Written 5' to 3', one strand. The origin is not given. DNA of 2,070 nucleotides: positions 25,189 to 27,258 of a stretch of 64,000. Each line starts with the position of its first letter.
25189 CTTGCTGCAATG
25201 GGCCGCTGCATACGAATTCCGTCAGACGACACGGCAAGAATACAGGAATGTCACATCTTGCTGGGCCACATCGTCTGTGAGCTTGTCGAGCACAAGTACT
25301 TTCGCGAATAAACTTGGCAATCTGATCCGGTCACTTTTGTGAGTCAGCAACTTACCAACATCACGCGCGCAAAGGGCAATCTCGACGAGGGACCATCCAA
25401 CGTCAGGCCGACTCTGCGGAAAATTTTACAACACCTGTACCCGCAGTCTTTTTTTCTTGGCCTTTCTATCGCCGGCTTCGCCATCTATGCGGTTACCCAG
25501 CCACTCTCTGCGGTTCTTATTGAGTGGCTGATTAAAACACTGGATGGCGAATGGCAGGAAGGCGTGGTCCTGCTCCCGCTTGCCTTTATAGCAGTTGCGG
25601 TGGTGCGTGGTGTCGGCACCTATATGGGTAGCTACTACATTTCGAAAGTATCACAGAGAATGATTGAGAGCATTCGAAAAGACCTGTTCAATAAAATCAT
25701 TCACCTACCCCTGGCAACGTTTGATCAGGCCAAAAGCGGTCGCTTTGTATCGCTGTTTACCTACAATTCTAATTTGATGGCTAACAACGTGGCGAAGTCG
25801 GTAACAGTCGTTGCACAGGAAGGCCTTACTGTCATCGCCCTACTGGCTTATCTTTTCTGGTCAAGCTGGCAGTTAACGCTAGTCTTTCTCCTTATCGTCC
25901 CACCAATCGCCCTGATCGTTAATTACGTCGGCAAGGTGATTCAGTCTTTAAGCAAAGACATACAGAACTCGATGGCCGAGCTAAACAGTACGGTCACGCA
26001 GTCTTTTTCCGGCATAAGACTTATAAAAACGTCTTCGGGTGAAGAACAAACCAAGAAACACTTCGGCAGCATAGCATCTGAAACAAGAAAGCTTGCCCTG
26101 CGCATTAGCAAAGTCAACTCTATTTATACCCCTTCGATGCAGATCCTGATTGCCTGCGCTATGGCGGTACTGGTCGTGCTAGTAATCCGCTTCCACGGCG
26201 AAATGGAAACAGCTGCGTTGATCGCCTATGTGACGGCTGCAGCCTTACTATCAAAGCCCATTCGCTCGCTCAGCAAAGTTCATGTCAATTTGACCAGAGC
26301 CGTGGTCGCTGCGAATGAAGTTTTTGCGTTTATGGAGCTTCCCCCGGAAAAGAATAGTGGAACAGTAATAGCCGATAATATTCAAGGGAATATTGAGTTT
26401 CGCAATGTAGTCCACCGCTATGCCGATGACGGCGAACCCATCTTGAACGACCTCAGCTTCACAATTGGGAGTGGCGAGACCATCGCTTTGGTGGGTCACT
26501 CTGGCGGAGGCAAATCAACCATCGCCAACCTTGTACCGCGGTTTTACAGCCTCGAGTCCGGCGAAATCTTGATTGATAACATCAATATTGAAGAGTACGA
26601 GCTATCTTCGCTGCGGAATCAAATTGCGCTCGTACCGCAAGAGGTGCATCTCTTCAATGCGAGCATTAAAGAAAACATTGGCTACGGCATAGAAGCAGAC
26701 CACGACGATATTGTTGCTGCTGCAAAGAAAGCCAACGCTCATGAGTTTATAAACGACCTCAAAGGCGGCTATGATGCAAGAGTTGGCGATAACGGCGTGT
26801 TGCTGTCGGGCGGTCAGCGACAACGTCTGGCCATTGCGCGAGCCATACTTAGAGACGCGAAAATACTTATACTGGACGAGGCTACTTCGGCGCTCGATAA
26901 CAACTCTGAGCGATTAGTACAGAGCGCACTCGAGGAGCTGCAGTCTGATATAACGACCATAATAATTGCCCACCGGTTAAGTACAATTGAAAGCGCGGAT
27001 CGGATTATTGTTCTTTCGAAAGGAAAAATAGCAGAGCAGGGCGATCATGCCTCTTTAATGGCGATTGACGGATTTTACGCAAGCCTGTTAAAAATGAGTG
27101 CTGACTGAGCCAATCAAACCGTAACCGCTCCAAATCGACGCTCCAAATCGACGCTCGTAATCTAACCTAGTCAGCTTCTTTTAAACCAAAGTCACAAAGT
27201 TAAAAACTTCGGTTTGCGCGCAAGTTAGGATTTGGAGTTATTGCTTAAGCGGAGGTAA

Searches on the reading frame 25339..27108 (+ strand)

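Call 7: search_protein_families(library=pfam, proteins=[window:25339-27108:+])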
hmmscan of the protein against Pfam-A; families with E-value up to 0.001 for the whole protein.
window:25339-27108:+ (589 aa): 3 families
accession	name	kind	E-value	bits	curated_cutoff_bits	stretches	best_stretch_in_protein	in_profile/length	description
PF00664.28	ABC_membrane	-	4.5e-41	141.8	28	1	43-307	8-273/274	ABC transporter transmembrane region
PF00005.33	ABC_tran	-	3.7e-34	118.7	25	1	369-517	1-137/137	ABC transporter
PF02463.25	SMC_N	-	9.8e-08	32.1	40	1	407-561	108-213/220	RecF/RecN/SMC N terminal domain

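Call 75: search_protein_families(library=ncbifam, proteins=[window:25339-27108:+], max_evalue=1e-10)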
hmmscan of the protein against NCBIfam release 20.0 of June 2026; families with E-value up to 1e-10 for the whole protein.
window:25339-27108:+ (589 aa): 166 families (the best 25 are shown)
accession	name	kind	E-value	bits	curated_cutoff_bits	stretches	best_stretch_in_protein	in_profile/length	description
TIGR02203.1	MsbA_lipidA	equivalog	3e-185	617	602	1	28-587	4-569/572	lipid A export permease/ATP-binding protein MsbA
NF008381.0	PRK11176.1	equivalog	3.5e-155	517.7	867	1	32-587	15-579/582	lipid A ABC transporter ATP-binding protein/permease MsbA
TIGR00958.1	3a01208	subfamily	1.6e-131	439.9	874.6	1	16-583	139-710/711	antigen peptide transporter 2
TIGR02204.1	MsbA_rel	hypoth_equivalog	2.1e-127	426.2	780.4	1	82-585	63-573/576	ABC transporter, permease/ATP-binding protein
NF045513.1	HepA_fam_ABC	equivalog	5.3e-118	395.1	725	1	81-578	99-600/610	heterocyst formation ABC transporter subunit HepA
TIGR01846.1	type_I_sec_HlyB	subfamily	1.8e-106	357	725.55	1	73-586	175-691/694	type I secretion system permease/ATPase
NF052233.1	CphA_assoc_ABC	equivalog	2.2e-101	340.4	880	1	77-585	230-741/766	cyanophycin metabolism-associated ABC transporter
NF010178.0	PRK13657.1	equivalog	1.2e-94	317.9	733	1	47-587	28-570/588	glucan ABC transporter ATP-binding protein/ permease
TIGR03797.1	NHLM_micro_ABC2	equivalog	4.4e-94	316.3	709.4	1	73-585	172-683/686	NHLP bacteriocin export ABC transporter permease/ATPase subunit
TIGR03796.1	NHLM_micro_ABC1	equivalog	5.1e-94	315.9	853.3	1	52-585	172-710/710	NHLP family bacteriocin export ABC transporter peptidase/permease/ATPase subunit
TIGR03375.1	type_I_sec_LssB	subfamily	7.2e-91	305.5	693.1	1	88-574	200-689/696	type I secretion system permease/ATPase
TIGR02857.1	CydD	equivalog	2.5e-85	287.4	435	1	56-559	21-529/529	thiol reductant ABC exporter subunit CydD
NF008056.1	PRK10790.1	equivalog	4.4e-82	276.5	746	1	21-584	6-572/584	SmdB family multidrug efflux ABC transporter permease/ATP-binding protein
TIGR01193.1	bacteriocin_ABC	subfamily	2.2e-81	274.4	523.85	1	48-585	166-707/708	peptide cleavage/export ABC transporter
NF008055.0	PRK10789.1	equivalog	5.6e-78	262.8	845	1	82-585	62-569/590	SmdA family multidrug ABC transporter permease/ATP-binding protein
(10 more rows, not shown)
